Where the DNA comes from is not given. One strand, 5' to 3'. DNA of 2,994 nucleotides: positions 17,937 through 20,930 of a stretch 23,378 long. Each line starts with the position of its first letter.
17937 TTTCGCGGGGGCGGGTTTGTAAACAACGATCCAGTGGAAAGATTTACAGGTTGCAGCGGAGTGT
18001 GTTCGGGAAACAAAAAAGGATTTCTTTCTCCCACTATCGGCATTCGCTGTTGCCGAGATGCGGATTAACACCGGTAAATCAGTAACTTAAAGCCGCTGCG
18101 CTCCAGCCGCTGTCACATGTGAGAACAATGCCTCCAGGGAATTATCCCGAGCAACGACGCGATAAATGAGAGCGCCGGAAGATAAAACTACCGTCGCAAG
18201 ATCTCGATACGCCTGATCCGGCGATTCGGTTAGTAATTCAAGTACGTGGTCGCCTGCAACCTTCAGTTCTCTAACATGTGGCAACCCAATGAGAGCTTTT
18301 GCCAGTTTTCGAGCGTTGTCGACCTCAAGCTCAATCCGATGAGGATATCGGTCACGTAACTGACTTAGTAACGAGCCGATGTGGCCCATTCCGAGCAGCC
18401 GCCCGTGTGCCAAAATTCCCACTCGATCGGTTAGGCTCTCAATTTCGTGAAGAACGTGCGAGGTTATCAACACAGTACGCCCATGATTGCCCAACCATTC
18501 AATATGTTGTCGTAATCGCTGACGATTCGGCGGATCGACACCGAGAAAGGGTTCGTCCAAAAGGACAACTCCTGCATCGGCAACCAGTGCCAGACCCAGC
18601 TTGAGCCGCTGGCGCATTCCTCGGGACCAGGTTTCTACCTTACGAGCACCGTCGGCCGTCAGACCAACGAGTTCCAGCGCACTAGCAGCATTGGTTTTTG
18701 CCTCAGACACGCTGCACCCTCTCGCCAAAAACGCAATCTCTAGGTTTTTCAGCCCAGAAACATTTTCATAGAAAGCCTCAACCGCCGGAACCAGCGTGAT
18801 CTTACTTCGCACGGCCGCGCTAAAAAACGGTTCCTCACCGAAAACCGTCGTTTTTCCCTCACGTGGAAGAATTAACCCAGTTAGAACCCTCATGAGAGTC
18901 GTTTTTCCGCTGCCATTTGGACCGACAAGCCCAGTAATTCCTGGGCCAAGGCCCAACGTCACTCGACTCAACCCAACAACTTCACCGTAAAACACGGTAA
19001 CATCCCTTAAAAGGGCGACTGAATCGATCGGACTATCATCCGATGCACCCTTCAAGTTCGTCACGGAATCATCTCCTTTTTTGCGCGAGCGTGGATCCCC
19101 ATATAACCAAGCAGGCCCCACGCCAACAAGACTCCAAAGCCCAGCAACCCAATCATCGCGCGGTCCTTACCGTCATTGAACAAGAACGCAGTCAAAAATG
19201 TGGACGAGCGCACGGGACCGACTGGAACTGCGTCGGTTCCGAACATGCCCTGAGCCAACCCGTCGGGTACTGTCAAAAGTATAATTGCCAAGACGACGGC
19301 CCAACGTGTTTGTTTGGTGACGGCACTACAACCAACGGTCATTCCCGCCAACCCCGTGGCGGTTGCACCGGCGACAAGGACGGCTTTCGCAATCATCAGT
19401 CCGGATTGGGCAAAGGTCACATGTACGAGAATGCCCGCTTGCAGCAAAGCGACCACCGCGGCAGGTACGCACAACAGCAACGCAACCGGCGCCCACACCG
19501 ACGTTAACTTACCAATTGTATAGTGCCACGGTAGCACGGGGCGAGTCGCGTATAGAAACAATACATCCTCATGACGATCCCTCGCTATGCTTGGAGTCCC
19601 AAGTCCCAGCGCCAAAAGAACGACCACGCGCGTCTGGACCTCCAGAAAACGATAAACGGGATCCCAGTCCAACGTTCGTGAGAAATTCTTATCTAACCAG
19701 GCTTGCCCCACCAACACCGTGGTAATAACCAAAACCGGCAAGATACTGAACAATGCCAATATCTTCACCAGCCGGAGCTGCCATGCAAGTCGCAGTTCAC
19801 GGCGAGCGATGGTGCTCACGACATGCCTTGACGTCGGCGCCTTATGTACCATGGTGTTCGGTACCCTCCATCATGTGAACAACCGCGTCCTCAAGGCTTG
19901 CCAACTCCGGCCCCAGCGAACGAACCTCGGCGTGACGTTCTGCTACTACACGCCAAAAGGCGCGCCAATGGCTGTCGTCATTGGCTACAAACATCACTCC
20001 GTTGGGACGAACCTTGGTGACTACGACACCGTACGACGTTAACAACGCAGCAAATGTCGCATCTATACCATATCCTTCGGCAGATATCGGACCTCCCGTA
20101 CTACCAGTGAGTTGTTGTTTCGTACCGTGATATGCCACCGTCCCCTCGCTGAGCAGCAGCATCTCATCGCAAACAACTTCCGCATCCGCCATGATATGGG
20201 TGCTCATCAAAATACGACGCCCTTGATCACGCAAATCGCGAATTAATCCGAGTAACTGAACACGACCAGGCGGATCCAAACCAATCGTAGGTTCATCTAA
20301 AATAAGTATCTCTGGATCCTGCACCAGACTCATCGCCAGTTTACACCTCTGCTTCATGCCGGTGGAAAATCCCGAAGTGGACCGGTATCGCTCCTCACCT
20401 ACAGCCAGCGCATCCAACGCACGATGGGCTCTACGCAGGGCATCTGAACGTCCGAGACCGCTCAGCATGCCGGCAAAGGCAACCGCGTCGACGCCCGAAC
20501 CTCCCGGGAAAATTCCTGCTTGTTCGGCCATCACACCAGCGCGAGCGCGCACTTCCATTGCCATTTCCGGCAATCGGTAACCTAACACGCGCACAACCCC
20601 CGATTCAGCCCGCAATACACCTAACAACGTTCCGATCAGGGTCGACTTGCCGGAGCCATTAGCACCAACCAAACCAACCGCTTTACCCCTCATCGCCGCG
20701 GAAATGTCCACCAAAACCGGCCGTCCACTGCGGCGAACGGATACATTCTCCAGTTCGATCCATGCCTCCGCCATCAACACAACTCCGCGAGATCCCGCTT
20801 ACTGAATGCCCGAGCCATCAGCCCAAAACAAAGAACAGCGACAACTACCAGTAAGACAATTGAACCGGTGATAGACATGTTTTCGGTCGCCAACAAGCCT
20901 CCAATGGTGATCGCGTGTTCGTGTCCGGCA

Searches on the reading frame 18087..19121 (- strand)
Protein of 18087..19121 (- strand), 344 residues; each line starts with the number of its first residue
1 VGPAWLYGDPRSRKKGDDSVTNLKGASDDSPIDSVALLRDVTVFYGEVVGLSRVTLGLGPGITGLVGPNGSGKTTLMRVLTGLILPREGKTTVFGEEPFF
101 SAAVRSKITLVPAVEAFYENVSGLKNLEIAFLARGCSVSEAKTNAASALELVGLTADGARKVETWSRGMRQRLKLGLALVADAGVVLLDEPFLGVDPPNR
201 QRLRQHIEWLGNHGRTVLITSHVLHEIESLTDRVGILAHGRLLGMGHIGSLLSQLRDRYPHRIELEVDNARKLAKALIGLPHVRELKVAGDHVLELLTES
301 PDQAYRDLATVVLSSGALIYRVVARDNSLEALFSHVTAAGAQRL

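Call 7: search_protein_families(library=pfam, proteins=[window:18087-19121:-], max_evalue=0.01)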
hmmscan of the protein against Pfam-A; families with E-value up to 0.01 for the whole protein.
window:18087-19121:- (344 aa): 8 families
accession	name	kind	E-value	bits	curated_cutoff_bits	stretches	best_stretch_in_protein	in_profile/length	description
PF00005.33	ABC_tran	-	2.2e-21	77.3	25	1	60-192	10-136/137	ABC transporter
PF13304.12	AAA_21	-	4.3e-13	50.4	27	2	166-222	239-298/304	AAA domain, putative AbiEii toxin, Type IV TA system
PF13476.12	AAA_23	-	3.4e-05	25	27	1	54-81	13-40/201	AAA domain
PF02463.25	SMC_N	-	0.001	19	40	1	53-78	17-42/220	RecF/RecN/SMC N terminal domain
PF24389.1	ORC-CDC6-like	-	0.0029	16.8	27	1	60-86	32-58/571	ORC-CDC6-like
PF13555.12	AAA_29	-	0.003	17.7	27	1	61-88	23-50/61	P-loop containing region of AAA domain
PF13604.12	AAA_30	-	0.0066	16.6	27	0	61-87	19-45/191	AAA domain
PF13175.12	AAA_15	-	0.0076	16.3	32.1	0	54-81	17-44/374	AAA ATPase domain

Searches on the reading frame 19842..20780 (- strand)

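Call 7: search_protein_families(library=pfam, proteins=[window:19842-20780:-], max_evalue=0.01)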
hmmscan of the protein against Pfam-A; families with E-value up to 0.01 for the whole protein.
window:19842-20780:- (312 aa): 5 families
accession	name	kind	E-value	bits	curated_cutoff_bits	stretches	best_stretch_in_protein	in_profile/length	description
PF00005.33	ABC_tran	-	6.9e-23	82.2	25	1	31-165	10-136/137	ABC transporter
PF13304.12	AAA_21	-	1.5e-14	55.2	27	2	102-196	198-299/304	AAA domain, putative AbiEii toxin, Type IV TA system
PF13555.12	AAA_29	-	0.00022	21.3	27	1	28-59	19-49/61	P-loop containing region of AAA domain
PF03308.22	MeaB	-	0.004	16.6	23.1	1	14-66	14-67/273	Methylmalonyl Co-A mutase-associated GTPase MeaB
PF03193.22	RsgA_GTPase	-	0.0068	16.7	30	0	23-62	97-136/174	RsgA GTPase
